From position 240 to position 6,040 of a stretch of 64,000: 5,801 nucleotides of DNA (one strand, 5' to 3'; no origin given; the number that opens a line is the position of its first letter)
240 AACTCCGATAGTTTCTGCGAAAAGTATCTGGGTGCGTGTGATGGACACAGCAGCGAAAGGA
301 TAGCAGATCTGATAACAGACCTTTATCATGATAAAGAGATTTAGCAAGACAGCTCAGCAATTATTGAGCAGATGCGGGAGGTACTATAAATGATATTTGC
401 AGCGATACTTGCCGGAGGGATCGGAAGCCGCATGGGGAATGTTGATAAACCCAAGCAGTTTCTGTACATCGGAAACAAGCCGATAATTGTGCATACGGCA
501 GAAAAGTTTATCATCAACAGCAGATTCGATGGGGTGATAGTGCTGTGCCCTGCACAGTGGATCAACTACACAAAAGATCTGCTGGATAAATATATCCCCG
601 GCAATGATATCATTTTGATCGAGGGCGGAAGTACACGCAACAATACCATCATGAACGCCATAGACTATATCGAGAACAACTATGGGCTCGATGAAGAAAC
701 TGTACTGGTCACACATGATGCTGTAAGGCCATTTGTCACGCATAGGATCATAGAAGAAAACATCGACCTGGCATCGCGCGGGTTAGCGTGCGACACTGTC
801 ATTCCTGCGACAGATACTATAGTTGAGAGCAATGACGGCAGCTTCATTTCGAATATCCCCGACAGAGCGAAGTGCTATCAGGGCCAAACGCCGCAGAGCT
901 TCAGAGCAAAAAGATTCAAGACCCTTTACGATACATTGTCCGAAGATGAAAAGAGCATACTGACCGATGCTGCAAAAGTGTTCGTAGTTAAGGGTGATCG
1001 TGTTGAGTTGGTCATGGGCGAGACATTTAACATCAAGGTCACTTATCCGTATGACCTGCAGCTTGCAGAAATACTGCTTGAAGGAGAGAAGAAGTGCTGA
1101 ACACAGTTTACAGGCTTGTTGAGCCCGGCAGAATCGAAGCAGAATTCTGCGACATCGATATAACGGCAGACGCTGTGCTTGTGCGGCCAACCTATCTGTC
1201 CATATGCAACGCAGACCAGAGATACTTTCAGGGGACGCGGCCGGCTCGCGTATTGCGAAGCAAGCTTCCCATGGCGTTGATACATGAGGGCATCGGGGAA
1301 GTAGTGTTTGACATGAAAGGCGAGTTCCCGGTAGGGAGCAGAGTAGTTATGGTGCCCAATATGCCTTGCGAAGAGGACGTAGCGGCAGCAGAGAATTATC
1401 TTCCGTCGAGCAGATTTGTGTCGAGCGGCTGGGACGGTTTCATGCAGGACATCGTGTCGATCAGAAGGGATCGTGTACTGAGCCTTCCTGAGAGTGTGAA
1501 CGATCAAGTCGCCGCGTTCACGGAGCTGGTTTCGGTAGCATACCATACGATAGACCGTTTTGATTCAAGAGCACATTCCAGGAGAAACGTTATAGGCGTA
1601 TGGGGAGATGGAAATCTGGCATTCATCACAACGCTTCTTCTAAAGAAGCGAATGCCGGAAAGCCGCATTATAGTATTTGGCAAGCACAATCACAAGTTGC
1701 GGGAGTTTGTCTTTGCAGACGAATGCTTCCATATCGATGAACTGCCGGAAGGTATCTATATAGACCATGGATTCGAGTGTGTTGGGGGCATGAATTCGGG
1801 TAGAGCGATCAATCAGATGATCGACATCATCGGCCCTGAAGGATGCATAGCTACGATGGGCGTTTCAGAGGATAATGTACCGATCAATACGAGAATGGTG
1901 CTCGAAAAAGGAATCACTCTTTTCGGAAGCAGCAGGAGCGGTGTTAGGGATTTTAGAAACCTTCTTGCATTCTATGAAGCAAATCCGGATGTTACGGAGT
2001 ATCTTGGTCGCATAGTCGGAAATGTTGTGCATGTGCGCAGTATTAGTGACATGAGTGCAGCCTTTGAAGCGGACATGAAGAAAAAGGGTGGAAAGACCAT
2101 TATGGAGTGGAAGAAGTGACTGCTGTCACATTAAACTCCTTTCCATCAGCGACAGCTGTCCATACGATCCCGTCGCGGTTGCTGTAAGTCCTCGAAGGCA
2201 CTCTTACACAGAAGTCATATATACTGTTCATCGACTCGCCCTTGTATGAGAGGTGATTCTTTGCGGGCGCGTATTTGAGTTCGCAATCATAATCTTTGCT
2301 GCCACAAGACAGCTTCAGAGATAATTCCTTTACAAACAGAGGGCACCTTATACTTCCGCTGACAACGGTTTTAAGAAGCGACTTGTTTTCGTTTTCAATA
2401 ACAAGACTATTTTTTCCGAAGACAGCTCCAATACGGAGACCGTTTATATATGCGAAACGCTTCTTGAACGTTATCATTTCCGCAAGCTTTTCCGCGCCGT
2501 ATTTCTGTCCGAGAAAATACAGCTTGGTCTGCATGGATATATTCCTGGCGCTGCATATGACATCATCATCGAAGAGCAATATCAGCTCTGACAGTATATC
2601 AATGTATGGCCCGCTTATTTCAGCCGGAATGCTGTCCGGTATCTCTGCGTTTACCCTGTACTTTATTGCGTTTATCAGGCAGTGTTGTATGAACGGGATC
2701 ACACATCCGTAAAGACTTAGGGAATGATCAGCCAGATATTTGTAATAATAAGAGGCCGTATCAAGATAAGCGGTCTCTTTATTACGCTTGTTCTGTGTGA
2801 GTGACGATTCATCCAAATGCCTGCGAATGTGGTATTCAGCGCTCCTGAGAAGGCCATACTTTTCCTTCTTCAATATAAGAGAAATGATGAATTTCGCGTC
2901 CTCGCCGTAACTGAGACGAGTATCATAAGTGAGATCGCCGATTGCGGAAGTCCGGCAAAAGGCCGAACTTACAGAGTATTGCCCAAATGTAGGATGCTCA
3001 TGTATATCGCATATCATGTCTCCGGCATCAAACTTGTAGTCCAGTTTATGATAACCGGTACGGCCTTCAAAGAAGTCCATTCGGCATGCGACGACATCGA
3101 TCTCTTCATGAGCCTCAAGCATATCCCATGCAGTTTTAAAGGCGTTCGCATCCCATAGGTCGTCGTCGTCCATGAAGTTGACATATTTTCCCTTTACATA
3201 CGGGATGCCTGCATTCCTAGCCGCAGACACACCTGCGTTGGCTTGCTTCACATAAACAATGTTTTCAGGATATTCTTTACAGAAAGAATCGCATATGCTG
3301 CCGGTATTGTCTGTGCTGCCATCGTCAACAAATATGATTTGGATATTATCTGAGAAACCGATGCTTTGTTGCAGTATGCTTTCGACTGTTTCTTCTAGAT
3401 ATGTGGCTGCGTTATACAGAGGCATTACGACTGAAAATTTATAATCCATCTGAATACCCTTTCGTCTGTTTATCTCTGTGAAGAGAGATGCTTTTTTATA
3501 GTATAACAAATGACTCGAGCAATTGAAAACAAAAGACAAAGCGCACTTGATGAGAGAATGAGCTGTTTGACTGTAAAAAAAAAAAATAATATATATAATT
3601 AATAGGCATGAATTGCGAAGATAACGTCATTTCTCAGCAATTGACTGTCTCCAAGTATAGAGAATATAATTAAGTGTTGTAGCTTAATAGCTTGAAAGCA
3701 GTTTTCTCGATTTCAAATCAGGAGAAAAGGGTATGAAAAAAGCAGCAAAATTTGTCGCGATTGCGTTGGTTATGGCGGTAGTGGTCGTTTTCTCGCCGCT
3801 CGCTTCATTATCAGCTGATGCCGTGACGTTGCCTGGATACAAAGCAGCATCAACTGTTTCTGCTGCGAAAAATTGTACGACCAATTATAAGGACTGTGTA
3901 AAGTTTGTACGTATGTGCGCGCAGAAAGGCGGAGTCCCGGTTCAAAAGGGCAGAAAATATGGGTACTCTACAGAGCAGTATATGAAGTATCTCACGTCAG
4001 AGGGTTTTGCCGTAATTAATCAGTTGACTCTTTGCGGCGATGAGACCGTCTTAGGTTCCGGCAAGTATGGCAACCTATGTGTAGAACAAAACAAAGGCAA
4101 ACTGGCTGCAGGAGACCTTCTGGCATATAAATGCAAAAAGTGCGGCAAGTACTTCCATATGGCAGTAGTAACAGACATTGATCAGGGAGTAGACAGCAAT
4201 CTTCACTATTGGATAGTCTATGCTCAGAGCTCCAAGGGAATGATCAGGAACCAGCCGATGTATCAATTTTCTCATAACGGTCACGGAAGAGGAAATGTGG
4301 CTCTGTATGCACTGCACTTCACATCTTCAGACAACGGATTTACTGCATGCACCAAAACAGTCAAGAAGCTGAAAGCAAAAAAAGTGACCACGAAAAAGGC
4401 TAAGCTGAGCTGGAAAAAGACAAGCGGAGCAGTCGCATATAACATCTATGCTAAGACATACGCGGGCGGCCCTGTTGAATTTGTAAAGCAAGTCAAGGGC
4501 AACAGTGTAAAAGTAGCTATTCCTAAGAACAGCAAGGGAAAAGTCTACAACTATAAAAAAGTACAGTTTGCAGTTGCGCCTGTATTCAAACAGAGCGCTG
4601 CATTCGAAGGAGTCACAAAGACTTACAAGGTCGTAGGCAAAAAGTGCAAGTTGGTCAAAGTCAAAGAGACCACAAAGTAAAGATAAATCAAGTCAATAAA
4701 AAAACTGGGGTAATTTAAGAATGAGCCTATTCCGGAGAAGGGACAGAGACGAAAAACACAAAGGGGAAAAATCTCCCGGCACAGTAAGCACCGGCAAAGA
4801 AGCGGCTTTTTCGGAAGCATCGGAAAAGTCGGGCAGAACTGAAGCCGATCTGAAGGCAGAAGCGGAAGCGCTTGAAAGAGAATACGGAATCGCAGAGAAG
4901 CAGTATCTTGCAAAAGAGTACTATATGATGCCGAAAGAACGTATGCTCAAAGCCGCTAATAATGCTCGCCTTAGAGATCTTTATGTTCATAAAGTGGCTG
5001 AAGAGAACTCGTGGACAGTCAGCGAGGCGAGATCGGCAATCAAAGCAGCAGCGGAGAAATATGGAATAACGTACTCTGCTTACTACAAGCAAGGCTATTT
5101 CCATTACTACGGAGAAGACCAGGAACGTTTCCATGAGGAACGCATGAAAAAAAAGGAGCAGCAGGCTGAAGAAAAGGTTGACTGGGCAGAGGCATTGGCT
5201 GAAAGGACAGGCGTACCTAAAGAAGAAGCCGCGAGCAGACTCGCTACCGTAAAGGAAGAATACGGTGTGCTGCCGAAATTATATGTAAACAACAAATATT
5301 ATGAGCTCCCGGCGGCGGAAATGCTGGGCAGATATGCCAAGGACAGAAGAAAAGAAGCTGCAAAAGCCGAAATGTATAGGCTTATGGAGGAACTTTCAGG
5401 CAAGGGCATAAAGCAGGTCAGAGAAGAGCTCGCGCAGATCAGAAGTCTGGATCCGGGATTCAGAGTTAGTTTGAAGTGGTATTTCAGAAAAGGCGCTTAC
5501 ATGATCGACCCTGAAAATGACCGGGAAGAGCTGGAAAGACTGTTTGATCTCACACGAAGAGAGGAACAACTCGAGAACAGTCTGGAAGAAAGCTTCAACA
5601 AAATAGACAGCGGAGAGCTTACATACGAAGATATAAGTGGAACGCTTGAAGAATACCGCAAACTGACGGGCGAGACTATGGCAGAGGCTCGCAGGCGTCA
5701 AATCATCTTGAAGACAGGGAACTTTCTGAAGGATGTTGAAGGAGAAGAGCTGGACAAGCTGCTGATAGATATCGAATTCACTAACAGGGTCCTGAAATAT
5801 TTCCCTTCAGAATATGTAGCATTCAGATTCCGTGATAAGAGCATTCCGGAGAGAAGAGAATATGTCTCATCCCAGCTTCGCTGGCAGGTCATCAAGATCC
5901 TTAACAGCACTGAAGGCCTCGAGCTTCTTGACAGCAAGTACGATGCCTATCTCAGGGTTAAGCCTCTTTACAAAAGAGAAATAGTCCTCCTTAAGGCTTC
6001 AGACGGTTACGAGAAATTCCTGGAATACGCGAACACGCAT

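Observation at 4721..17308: Array of four paralogous 'sugar-transfer-associated' ATP-grasp proteins inside a teichoic-acid locus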

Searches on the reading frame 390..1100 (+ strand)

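Call 4: search_protein_families(library=pfam, proteins=[window:390-1100:+], max_evalue=0.01)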
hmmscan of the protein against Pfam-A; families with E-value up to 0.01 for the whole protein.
window:390-1100:+ (236 aa): 3 families
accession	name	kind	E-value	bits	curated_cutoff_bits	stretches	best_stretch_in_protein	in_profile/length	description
PF01128.25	IspD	-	7.1e-43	147.3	27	1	3-231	2-220/221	2-C-methyl-D-erythritol 4-phosphate cytidylyltransferase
PF12804.13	NTP_transf_3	-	4.8e-07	30.5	27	1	4-56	1-49/160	MobA-like NTP transferase domain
PF00483.29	NTP_transferase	-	0.0031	17.5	21.2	1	5-67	3-68/245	Nucleotidyl transferase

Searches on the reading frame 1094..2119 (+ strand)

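Call 4: search_protein_families(library=pfam, proteins=[window:1094-2119:+], max_evalue=0.01)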
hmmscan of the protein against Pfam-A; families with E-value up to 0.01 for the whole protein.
window:1094-2119:+ (341 aa): 3 families
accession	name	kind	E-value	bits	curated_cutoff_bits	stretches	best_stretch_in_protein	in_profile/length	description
PF08240.17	ADH_N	-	7.7e-10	39.4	23.5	1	25-133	2-104/104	Alcohol dehydrogenase GroES-like domain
PF00107.32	ADH_zinc_N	-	1.7e-09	38.2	31.8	1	214-294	50-127/129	Zinc-binding dehydrogenase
PF16912.11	Glu_dehyd_C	-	1.5e-05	25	34.9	1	139-327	3-201/211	Glucose dehydrogenase C-terminus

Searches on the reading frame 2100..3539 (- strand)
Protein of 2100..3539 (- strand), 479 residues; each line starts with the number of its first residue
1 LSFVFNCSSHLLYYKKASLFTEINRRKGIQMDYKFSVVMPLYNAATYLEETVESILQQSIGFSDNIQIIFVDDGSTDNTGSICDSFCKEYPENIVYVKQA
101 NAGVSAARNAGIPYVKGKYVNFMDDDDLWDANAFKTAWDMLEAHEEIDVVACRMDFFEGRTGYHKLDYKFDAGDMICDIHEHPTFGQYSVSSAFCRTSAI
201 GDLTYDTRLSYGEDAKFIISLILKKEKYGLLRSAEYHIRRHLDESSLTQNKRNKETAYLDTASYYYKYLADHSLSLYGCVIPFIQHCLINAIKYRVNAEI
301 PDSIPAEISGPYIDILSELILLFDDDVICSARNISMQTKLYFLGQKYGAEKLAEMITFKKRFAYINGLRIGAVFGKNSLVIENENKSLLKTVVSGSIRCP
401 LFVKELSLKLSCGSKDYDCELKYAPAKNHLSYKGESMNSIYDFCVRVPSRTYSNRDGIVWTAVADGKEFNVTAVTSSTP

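Call 3: search_protein_families(library=pfam, proteins=[window:2100-3539:-], max_evalue=0.01)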
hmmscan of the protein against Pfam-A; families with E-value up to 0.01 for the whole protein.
window:2100-3539:- (479 aa): 4 families
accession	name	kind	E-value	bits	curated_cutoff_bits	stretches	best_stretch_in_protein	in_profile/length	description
PF00535.33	Glycos_transf_2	-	4.9e-35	121.4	23.3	1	36-167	1-129/168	Glycosyl transferase family 2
PF13641.12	Glyco_tranf_2_3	-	7.6e-15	56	27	1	35-154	3-123/230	Glycosyltransferase like family 2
PF10111.15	Glyco_tranf_2_2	-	1.3e-13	51.5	27.3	1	36-139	1-104/276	Glycosyltransferase like family 2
PF13704.12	Glyco_tranf_2_4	-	0.0026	18.7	27.5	0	43-126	2-81/98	Glycosyl transferase family 2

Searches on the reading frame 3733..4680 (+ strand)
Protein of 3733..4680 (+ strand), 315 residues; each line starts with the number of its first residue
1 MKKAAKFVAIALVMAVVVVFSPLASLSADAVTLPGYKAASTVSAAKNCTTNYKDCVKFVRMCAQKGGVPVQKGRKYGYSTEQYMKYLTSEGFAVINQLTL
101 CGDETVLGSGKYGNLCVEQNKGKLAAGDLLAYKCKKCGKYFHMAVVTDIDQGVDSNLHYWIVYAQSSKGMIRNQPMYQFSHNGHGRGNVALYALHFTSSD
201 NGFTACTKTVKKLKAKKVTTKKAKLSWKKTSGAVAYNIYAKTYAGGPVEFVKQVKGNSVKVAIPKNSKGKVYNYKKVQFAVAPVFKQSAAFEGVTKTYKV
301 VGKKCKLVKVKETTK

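Call 3: search_protein_families(library=pfam, proteins=[window:3733-4680:+], max_evalue=0.01)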
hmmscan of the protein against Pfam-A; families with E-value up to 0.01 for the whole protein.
window:3733-4680:+ (315 aa): 1 family
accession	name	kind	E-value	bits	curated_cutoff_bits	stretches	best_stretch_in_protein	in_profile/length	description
PF12671.13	Amidase_6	-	1.1e-05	26.1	23.2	1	48-153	25-132/163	Putative amidase domain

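Call 6: search_protein_families(library=ncbifam, proteins=[window:3733-4680:+], max_evalue=0.01)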
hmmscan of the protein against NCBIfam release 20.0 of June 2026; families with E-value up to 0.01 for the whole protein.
window:3733-4680:+ (315 aa): 0 families

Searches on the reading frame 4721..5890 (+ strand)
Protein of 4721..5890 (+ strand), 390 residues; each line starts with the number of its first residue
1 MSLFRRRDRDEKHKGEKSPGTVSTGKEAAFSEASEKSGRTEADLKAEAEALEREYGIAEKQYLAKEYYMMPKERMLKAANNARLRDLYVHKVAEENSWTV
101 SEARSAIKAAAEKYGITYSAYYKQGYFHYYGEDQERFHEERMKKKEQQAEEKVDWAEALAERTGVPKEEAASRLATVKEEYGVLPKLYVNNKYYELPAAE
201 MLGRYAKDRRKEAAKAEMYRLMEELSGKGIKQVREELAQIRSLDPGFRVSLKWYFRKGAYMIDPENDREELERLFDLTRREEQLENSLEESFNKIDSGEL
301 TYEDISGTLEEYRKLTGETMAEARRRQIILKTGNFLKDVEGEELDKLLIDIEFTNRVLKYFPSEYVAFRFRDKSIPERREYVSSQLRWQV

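Call 29: search_protein_families(library=pfam, proteins=[window:4721-5890:+], max_evalue=10)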
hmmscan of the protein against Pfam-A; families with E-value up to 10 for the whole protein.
window:4721-5890:+ (390 aa): 1 family
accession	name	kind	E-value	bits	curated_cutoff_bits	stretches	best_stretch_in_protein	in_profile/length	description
PF13663.11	DUF4148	-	0.2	12.6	27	0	26-53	21-50/62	Domain of unknown function (DUF4148)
